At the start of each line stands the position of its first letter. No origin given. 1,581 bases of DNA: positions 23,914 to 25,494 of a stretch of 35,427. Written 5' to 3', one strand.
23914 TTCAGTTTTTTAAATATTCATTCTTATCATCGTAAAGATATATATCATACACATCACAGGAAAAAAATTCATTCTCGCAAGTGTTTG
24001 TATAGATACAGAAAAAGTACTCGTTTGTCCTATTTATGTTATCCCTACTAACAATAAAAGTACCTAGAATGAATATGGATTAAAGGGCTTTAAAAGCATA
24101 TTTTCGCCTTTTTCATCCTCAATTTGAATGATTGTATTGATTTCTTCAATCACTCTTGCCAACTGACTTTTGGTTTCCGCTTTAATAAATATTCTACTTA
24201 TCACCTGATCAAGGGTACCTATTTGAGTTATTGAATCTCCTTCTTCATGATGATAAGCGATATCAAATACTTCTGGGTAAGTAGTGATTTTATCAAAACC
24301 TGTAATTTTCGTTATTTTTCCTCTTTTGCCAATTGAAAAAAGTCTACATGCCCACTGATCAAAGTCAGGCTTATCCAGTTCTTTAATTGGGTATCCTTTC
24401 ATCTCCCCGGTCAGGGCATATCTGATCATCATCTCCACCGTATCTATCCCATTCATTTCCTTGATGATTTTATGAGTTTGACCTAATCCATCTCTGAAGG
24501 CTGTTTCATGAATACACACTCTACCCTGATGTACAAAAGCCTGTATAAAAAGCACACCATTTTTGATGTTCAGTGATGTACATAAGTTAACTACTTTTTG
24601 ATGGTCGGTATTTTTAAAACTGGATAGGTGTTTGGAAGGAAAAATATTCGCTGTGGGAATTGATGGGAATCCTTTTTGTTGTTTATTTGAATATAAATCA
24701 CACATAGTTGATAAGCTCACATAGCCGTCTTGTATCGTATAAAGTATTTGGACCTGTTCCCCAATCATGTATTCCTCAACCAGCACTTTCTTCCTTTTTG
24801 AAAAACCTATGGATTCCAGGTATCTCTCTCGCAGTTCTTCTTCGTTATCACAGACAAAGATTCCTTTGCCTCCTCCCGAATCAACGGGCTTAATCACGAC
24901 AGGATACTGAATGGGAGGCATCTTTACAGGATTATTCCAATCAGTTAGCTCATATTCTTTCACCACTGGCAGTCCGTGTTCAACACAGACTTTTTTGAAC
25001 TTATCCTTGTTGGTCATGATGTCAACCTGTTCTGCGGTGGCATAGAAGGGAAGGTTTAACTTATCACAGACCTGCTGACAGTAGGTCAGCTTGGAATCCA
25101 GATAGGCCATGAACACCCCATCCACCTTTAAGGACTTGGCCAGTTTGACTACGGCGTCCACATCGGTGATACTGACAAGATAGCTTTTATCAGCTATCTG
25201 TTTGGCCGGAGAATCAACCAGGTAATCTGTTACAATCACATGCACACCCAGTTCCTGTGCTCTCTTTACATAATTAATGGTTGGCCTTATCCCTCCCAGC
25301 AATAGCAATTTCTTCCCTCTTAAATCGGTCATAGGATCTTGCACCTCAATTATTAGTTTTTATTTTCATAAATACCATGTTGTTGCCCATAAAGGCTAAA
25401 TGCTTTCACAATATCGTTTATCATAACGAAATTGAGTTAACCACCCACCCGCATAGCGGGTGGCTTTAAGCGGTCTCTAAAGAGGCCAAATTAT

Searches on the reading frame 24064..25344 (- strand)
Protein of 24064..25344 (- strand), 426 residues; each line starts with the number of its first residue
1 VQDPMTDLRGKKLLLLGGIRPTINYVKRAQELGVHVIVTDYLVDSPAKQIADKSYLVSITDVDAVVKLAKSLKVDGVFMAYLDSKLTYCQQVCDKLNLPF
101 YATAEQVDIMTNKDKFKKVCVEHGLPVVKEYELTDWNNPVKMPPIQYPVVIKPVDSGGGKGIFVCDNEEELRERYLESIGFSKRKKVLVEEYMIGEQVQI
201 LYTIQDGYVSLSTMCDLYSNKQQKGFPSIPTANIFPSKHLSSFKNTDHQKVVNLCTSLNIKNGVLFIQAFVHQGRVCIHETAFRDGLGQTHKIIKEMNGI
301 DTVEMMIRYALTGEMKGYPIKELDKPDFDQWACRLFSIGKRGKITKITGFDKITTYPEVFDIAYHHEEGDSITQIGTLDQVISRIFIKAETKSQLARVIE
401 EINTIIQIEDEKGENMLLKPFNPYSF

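Call 4: search_protein_families(library=pfam, proteins=[window:24064-25344:-], max_evalue=0.01)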
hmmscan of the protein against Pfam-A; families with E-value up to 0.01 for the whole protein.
window:24064-25344:- (426 aa): 13 families
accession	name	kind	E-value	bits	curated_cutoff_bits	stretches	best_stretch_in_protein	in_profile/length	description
PF02786.22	CPSase_L_D2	-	1.5e-11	44.6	19.8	1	113-312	2-205/211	Carbamoyl-phosphate synthase L chain, ATP binding domain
PF02222.28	ATP-grasp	-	3.8e-07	30.4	27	1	123-284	6-162/179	ATP-grasp domain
PF07478.18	Dala_Dala_lig_C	-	2.3e-06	27.7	24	1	145-200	35-88/204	D-ala D-ala ligase C-terminus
PF14397.11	ATPgrasp_ST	-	2.3e-06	27.5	31.4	1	101-171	10-87/278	Sugar-transfer associated ATP-grasp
PF21360.3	PylC-like_N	-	8e-06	26.4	27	1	23-88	13-80/96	PylC-like, N-terminal domain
PF18603.7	LAL_C2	-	1.3e-05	25.8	29.4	1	334-409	1-76/78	L-amino acid ligase C-terminal domain 2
PF02655.19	ATP-grasp_3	-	5.6e-05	23.7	23.2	1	114-241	5-115/160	ATP-grasp domain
PF01071.24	GARS_A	-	8.9e-05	22.8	27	1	112-208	2-103/194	Phosphoribosylglycinamide synthetase, ATP-grasp (A) domain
PF22660.2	RS_preATP-grasp-like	-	0.00029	21.6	27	1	24-74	15-65/98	Ribonucleotide synthetase preATP-grasp domain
PF18130.6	ATPgrasp_N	-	0.00063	20.7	27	1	28-100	3-81/81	ATP-grasp N-terminal domain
PF13535.11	ATP-grasp_4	-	0.00063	19.8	27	1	145-272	1-138/160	ATP-grasp domain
PF08443.16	RimK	-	0.0055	16.8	21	0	142-193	36-82/188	RimK-like ATP-grasp domain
PF02955.21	GSH-S_ATP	-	0.0066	16.4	23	0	148-193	33-78/175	Prokaryotic glutathione synthetase, ATP-grasp domain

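Call 5: search_protein_families(library=ncbifam, proteins=[window:24064-25344:-], max_evalue=0.01)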
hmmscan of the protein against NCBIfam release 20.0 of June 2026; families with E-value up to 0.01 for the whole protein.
window:24064-25344:- (426 aa): 54 families (the best 25 are shown)
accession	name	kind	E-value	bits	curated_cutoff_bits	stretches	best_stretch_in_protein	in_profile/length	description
TIGR01142.1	purT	equivalog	5.8e-17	61.6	502.15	1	12-225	1-216/380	phosphoribosylglycinamide formyltransferase 2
NF006766.0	PRK09288.1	equivalog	1.1e-15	57.3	339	1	10-195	12-200/396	formate-dependent phosphoribosylglycinamide formyltransferase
TIGR01369.1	CPSaseII_lrg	equivalog_domain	2.7e-14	51.8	1027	1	49-334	606-888/1052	carbamoyl-phosphate synthase (glutamine-hydrolyzing) large subunit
NF041595.1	dap_A_syn_DdaF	equivalog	1.9e-13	50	840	1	55-405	59-412/424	dapdiamide A synthase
NF005543.0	PRK07206.1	subfamily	8.5e-13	47.7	302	1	49-403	44-405/416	hypothetical protein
NF006286.0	PRK08462.1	equivalog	2.5e-12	46.4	740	1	58-177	61-185/445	acetyl-CoA carboxylase biotin carboxylase subunit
NF004679.0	PRK06019.1-5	equivalog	8.3e-12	44.6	326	1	26-284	18-267/376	5-(carboxyamino)imidazole ribonucleotide synthase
NF009554.0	PRK12999.1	equivalog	1e-11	43.4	965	1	25-177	20-187/1147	pyruvate carboxylase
NF004675.0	PRK06019.1-1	equivalog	1.8e-11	43.5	375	1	28-284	27-273/375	5-(carboxyamino)imidazole ribonucleotide synthase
NF053643.1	Ddl_archaea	equivalog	4e-11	42.5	500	1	29-200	18-187/367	putative pseudomurein biosynthesis ATP-grasp protein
NF006406.0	PRK08654.1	equivalog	4.9e-11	41.8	739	1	50-194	55-204/499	acetyl-CoA carboxylase biotin carboxylase subunit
NF003671.0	PRK05294.1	equivalog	5.3e-11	40.9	599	1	50-310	604-861/1058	carbamoyl-phosphate synthase large subunit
TIGR02712.1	urea_carbox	equivalog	8.9e-11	40.2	1303.85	1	34-395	39-397/1201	urea carboxylase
TIGR01161.1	purK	equivalog_domain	2.2e-10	40.4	318.4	1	26-284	15-265/362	5-(carboxyamino)imidazole ribonucleotide synthase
NF006287.0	PRK08463.1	equivalog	2.3e-10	39.9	775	1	48-225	49-235/479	acetyl-CoA carboxylase subunit A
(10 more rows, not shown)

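Call 9: find_homologous_proteins(query=window:24064-25344:-, max_evalue=0.00001)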
Query window:24064-25344:- (426 aa): 697 proteins with E <= 0.00001 among 4122 candidates; the best 120 are listed.
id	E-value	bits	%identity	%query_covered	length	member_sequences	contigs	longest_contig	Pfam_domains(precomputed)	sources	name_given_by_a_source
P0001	7.5e-262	887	92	99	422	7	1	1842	PF14397.12,PF02786.23,PF02222.28,PF02655.20,PF01071.25,PF21360.4,PF07478.19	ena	-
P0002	3.1e-221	753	77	99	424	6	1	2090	PF13535.12,PF14397.12,PF02786.23,PF18130.7,PF21360.4,PF22660.3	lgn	-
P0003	6.3e-214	729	75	99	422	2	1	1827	PF13535.12,PF14397.12,PF02786.23,PF01071.25,PF22660.3,PF07478.19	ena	-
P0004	5.5e-209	712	74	96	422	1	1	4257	PF13535.12,PF14397.12,PF02786.23,PF02222.28,PF07478.19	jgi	-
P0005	2.8e-207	707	74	99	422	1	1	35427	PF13535.12,PF02786.23,PF02222.28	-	-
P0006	2.7e-196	671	70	99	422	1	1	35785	PF13535.12,PF14397.12,PF02786.23,PF02222.28,PF07478.19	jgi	jgi:biotin carboxylase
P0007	1.0e-191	656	70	94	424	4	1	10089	PF14397.12,PF02786.23,PF07478.19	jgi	-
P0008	2.1e-190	651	68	99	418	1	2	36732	PF13535.12,PF02786.23,PF02222.28,PF07478.19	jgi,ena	jgi:biotin carboxylase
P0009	6.5e-190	650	68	99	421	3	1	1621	PF14397.12,PF02786.23,PF01071.25,PF07478.19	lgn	-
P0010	2.2e-189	648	68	99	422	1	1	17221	PF13535.12,PF14397.12,PF02786.23,PF01071.25,PF21360.4,PF07478.19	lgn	-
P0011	4.5e-182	624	67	99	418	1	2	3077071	PF13535.12,PF02786.23,PF07478.19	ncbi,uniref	ncbi:hypothetical protein [Methanolobus sp. ZRKC5]|uniref:ATP-grasp domain-containing protein n=1 Ta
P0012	3.7e-155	535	58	98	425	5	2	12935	PF13535.12,PF02786.23,PF18130.7,PF21360.4,PF07478.19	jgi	-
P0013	2.2e-142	493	54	98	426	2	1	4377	PF13535.12,PF02786.23,PF21360.4,PF07478.19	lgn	-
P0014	1.4e-137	477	51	98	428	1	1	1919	PF13535.12,PF02786.23,PF22660.3,PF07478.19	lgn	-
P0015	3.0e-134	466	50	98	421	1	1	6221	PF13535.12,PF02786.23,PF02222.28,PF02655.20,PF21360.4,PF18603.8,PF07478.19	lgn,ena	-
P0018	6.5e-118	412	45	98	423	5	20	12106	PF13535.12,PF14397.12,PF02786.23,PF01071.25,PF18603.8,PF07478.19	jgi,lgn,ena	jgi:biotin carboxylase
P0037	2.0e-101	358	41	94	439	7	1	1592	PF13535.12,PF14397.12,PF02786.23,PF02655.20,PF18603.8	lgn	-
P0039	1.5e-99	352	43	97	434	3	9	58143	PF13535.12,PF14397.12,PF02786.23,PF02655.20,PF01071.25,PF21360.4,PF07478.19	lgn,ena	-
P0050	2.0e-97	345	43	97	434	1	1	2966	PF13535.12,PF14397.12,PF02786.23,PF02222.28,PF01071.25,PF21360.4,PF07478.19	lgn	-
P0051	2.3e-97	345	43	98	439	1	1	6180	PF13535.12,PF14397.12,PF02786.23,PF21360.4,PF07478.19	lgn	-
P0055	4.4e-96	341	40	98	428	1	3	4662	PF13535.12,PF14397.12,PF02786.23,PF18130.7,PF02655.20,PF01071.25,PF21360.4,PF07478.19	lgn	-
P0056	2.1e-95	338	41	97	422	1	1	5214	PF13535.12,PF14397.12,PF02786.23,PF21360.4,PF22660.3,PF18603.8,PF07478.19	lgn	-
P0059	5.2e-94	334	40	98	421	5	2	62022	PF13535.12,PF14397.12,PF02786.23,PF01071.25,PF07478.19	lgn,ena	-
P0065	1.7e-92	329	38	93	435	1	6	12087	PF13535.12,PF14397.12,PF02786.23,PF02655.20,PF07478.19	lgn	-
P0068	2.0e-91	325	37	98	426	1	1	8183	PF13535.12,PF14397.12,PF02786.23,PF02222.28,PF02655.20,PF01071.25,PF21360.4,PF07478.19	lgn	-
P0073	3.3e-90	321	37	98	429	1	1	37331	PF13535.12,PF14397.12,PF02786.23,PF07478.19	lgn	-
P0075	1.2e-89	319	38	96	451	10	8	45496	PF13535.12,PF14397.12,PF02786.23,PF02222.28,PF02655.20,PF07478.19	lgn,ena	-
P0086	9.2e-87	310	37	98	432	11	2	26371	PF13535.12,PF14397.12,PF02786.23,PF02655.20,PF07478.19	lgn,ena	-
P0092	3.9e-84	301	40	96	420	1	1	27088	PF13535.12,PF14397.12,PF00107.33,PF02786.23,PF07478.19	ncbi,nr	ncbi:MAG: ATP-grasp domain-containing protein [Eubacteriales bacterium]|nr:ATP-grasp domain-containi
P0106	8.8e-82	293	38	96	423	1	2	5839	PF13535.12,PF14397.12,PF02786.23,PF01071.25,PF07478.19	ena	-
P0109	1.6e-81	293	38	96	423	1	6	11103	PF13535.12,PF14397.12,PF02786.23,PF01071.25,PF07478.19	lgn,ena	-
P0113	8.4e-81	290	37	97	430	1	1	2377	PF13535.12,PF14397.12,PF02786.23,PF02655.20,PF01071.25,PF07478.19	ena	-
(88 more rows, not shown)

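Call 10: find_encoding_contigs(protein=P0011, flank=10000, max_places=3)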
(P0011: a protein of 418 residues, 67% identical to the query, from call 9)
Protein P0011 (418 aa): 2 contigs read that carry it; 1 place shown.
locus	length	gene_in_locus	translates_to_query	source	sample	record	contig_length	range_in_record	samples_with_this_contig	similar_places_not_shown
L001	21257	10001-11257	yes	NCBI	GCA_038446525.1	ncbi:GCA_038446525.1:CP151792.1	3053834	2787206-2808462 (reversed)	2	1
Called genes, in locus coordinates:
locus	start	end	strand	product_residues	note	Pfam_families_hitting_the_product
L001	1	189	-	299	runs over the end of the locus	PF01073:3Beta_HSD, PF01370:Epimerase, PF02719:Polysacc_synt_2, PF04321:RmlD_sub_bind, PF16363:GDP_Man_Dehyd, PF07993:NAD_binding_4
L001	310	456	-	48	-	-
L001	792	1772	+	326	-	PF00953:Glycos_transf_4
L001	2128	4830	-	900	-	PF22842:Pel9A-like_beta_helix, PF00801:PKD (faint), PF17963:Big_9 (weak), PF05345:He_PIG, PF17957:Big_7, PF00404:Dockerin_1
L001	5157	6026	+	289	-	PF00483:NTP_transferase, PF12804:NTP_transf_3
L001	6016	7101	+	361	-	PF01073:3Beta_HSD, PF01370:Epimerase, PF02719:Polysacc_synt_2, PF04321:RmlD_sub_bind (faint), PF07993:NAD_binding_4, PF16363:GDP_Man_Dehyd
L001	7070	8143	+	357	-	PF01041:DegT_DnrJ_EryC1, PF01212:Beta_elim_lyase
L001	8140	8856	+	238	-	PF08889:WbqC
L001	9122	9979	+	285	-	-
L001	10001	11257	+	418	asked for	PF02786:CPSase_L_D2, PF07478:Dala_Dala_lig_C, PF13535:ATP-grasp_4 (weak)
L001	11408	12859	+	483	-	PF01943:Polysacc_synt, PF13440:Polysacc_synt_3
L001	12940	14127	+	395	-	PF07429:Glyco_transf_56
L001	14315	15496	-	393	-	PF13439:Glyco_transf_4, PF13579:Glyco_trans_4_4, PF00534:Glycos_transf_1, PF13692:Glyco_trans_1_4, PF13524:Glyco_trans_1_2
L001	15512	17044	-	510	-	-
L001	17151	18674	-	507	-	-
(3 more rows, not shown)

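Call 11: find_encoding_contigs(protein=P0006, flank=10000, max_places=3)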
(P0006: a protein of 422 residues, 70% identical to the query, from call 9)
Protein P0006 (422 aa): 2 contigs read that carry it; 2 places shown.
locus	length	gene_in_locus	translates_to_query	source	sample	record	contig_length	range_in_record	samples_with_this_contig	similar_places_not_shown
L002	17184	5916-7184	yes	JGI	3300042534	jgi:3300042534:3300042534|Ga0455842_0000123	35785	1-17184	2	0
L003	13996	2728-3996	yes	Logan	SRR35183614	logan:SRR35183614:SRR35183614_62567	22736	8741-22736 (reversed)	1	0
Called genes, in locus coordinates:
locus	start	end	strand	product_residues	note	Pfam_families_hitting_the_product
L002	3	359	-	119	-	?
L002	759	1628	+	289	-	PF00483:NTP_transferase, PF12804:NTP_transf_3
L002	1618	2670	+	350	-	PF01073:3Beta_HSD, PF01370:Epimerase, PF02719:Polysacc_synt_2, PF04321:RmlD_sub_bind (faint), PF07993:NAD_binding_4, PF16363:GDP_Man_Dehyd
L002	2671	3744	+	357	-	PF01041:DegT_DnrJ_EryC1, PF01212:Beta_elim_lyase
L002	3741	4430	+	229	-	PF08889:WbqC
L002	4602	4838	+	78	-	-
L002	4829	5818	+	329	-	-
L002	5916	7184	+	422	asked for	PF14397:ATPgrasp_ST (weak), PF02222:ATP-grasp (weak), PF02786:CPSase_L_D2, PF07478:Dala_Dala_lig_C, PF13535:ATP-grasp_4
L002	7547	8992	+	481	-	PF01943:Polysacc_synt, PF13440:Polysacc_synt_3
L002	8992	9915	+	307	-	PF00535:Glycos_transf_2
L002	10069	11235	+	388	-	PF13439:Glyco_transf_4, PF00534:Glycos_transf_1, PF13692:Glyco_trans_1_4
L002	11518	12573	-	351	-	PF26337:Gtf3_C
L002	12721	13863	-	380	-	PF13439:Glyco_transf_4, PF13579:Glyco_trans_4_4 (weak), PF20706:GT4-conflict, PF00534:Glycos_transf_1, PF13692:Glyco_trans_1_4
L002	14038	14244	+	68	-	-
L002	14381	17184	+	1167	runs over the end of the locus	PF05345:He_PIG, PF17963:Big_9, PF17957:Big_7, PF00404:Dockerin_1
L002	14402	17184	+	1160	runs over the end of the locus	PF05345:He_PIG, PF17963:Big_9, PF17957:Big_7, PF00404:Dockerin_1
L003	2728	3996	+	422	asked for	PF14397:ATPgrasp_ST (weak), PF02222:ATP-grasp (weak), PF02786:CPSase_L_D2, PF07478:Dala_Dala_lig_C, PF13535:ATP-grasp_4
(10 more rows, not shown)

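Call 12: find_encoding_contigs(protein=P0008, flank=10000, max_places=3)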
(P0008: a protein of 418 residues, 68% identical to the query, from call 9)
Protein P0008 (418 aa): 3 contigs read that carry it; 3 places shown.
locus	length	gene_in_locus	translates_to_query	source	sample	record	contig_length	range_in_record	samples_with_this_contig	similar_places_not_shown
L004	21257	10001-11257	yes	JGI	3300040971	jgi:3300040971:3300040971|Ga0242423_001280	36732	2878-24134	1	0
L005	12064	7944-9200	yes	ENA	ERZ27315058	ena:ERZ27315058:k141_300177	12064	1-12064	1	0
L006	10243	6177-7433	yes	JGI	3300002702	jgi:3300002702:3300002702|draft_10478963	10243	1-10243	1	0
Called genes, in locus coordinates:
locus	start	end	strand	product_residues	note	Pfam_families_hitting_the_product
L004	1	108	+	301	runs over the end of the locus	PF00535:Glycos_transf_2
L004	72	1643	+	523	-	-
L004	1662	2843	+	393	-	PF13439:Glyco_transf_4, PF00534:Glycos_transf_1, PF13692:Glyco_trans_1_4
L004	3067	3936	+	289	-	PF00483:NTP_transferase, PF12804:NTP_transf_3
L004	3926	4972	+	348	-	PF01073:3Beta_HSD, PF01370:Epimerase, PF02719:Polysacc_synt_2, PF04321:RmlD_sub_bind (faint), PF07993:NAD_binding_4 (weak), PF16363:GDP_Man_Dehyd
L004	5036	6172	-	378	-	PF14397:ATPgrasp_ST, PF14398:ATPgrasp_YheCD (weak)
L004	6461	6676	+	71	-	-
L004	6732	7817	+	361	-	PF01041:DegT_DnrJ_EryC1, PF01212:Beta_elim_lyase (weak)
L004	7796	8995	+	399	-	PF02655:ATP-grasp_3, PF13535:ATP-grasp_4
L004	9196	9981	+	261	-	-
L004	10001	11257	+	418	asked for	PF07478:Dala_Dala_lig_C, PF02222:ATP-grasp (weak), PF02786:CPSase_L_D2, PF13535:ATP-grasp_4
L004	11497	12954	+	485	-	PF01943:Polysacc_synt, PF13440:Polysacc_synt_3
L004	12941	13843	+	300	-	PF00535:Glycos_transf_2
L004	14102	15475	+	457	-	PF20042:DUF6444, PF13005:zf-IS66, PF03050:DDE_Tnp_IS66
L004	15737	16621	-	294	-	PF13641:Glyco_tranf_2_3 (weak), PF00535:Glycos_transf_2, PF10111:Glyco_tranf_2_2 (weak)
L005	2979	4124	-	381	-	PF14397:ATPgrasp_ST, PF14398:ATPgrasp_YheCD (weak)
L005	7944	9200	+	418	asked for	PF07478:Dala_Dala_lig_C, PF02222:ATP-grasp (weak), PF02786:CPSase_L_D2, PF13535:ATP-grasp_4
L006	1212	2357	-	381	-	PF14397:ATPgrasp_ST, PF14398:ATPgrasp_YheCD (weak)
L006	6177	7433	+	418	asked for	PF07478:Dala_Dala_lig_C, PF02222:ATP-grasp (weak), PF02786:CPSase_L_D2, PF13535:ATP-grasp_4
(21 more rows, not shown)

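Call 14: find_encoding_contigs(protein=P0010, flank=10000, max_places=2)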
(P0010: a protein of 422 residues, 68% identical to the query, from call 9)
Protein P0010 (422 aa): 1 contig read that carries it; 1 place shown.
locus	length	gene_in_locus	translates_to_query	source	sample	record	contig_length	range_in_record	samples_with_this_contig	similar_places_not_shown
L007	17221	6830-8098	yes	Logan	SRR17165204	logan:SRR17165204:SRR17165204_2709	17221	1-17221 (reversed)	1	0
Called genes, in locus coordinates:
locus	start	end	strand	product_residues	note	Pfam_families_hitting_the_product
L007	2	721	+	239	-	?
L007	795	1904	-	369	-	PF14397:ATPgrasp_ST, PF14398:ATPgrasp_YheCD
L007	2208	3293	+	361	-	PF01041:DegT_DnrJ_EryC1, PF01212:Beta_elim_lyase (weak)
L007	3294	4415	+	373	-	-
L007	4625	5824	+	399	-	PF02655:ATP-grasp_3 (faint), PF13535:ATP-grasp_4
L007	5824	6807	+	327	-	-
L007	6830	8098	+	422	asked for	PF21360:PylC-like_N (weak), PF14397:ATPgrasp_ST (faint), PF01071:GARS_A (weak), PF02786:CPSase_L_D2, PF07478:Dala_Dala_lig_C, PF13535:ATP-grasp_4 (weak)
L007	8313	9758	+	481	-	PF01943:Polysacc_synt, PF13440:Polysacc_synt_3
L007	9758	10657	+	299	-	PF00535:Glycos_transf_2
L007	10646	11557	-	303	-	PF13641:Glyco_tranf_2_3 (faint), PF00535:Glycos_transf_2, PF10111:Glyco_tranf_2_2 (weak)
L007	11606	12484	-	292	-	PF00535:Glycos_transf_2, PF10111:Glyco_tranf_2_2 (weak), PF13641:Glyco_tranf_2_3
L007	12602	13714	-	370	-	PF13439:Glyco_transf_4, PF00534:Glycos_transf_1, PF20706:GT4-conflict, PF13692:Glyco_trans_1_4, PF13524:Glyco_trans_1_2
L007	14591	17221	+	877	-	?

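Call 15: find_encoding_contigs(protein=P0007, flank=10000, max_places=2)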
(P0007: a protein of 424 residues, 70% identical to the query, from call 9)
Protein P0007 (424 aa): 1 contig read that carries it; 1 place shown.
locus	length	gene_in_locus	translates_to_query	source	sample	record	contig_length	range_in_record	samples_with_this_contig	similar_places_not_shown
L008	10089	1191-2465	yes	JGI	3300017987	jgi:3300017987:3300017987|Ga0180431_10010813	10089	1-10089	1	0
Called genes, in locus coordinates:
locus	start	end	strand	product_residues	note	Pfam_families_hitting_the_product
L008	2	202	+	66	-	?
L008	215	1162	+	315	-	-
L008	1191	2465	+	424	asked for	PF14397:ATPgrasp_ST (weak), PF02786:CPSase_L_D2 (weak), PF07478:Dala_Dala_lig_C (faint)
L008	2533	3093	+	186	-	PF13302:Acetyltransf_3, PF13420:Acetyltransf_4 (weak), PF00583:Acetyltransf_1 (weak)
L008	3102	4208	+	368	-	PF00155:Aminotran_1_2 (faint), PF01041:DegT_DnrJ_EryC1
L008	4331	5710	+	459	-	PF00483:NTP_transferase, PF12804:NTP_transf_3, PF22640:ManC_GMP_beta-helix, PF01050:MannoseP_isomer, PF07883:Cupin_2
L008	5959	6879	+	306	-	PF02574:S-methyl_trans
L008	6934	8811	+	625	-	PF00111:Fer2, PF17650:RACo_linker, PF17651:Raco_middle, PF14574:RACo_C_ter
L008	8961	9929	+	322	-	PF01925:TauE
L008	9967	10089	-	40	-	?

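Call 16: find_encoding_contigs(protein=P0012, flank=10000, max_places=2)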
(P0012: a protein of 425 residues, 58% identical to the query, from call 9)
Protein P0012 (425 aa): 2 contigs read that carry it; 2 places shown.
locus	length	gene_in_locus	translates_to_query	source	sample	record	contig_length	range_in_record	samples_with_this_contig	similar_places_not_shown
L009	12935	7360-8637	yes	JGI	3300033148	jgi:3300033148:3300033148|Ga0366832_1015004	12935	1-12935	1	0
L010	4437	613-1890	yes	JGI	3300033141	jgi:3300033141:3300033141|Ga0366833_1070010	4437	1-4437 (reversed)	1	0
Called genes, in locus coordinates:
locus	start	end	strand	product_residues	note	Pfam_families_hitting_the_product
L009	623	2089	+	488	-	PF03721:UDPG_MGDP_dh_N, PF00984:UDPG_MGDP_dh, PF03720:UDPG_MGDP_dh_C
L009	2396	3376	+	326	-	PF00535:Glycos_transf_2, PF10111:Glyco_tranf_2_2 (weak)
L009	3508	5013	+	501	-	PF01943:Polysacc_synt, PF13440:Polysacc_synt_3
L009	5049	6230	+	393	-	PF02655:ATP-grasp_3 (weak), PF07478:Dala_Dala_lig_C, PF13535:ATP-grasp_4, PF18603:LAL_C2 (weak)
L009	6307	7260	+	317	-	-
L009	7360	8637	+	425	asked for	PF21360:PylC-like_N (weak), PF18130:ATPgrasp_N (faint), PF02786:CPSase_L_D2, PF07478:Dala_Dala_lig_C (weak), PF13535:ATP-grasp_4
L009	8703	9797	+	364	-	PF00155:Aminotran_1_2 (weak), PF01041:DegT_DnrJ_EryC1, PF01053:Cys_Met_Meta_PP (weak)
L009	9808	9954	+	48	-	-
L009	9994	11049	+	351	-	PF00106:adh_short (faint), PF01073:3Beta_HSD, PF01370:Epimerase, PF02719:Polysacc_synt_2, PF04321:RmlD_sub_bind, PF16363:GDP_Man_Dehyd, PF07993:NAD_binding_4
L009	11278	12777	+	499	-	PF01943:Polysacc_synt, PF13440:Polysacc_synt_3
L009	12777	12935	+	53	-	?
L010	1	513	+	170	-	?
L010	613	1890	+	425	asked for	PF21360:PylC-like_N (weak), PF18130:ATPgrasp_N (faint), PF02786:CPSase_L_D2, PF07478:Dala_Dala_lig_C (weak), PF13535:ATP-grasp_4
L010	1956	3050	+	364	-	PF00155:Aminotran_1_2 (weak), PF01041:DegT_DnrJ_EryC1, PF01053:Cys_Met_Meta_PP (weak)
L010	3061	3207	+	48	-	-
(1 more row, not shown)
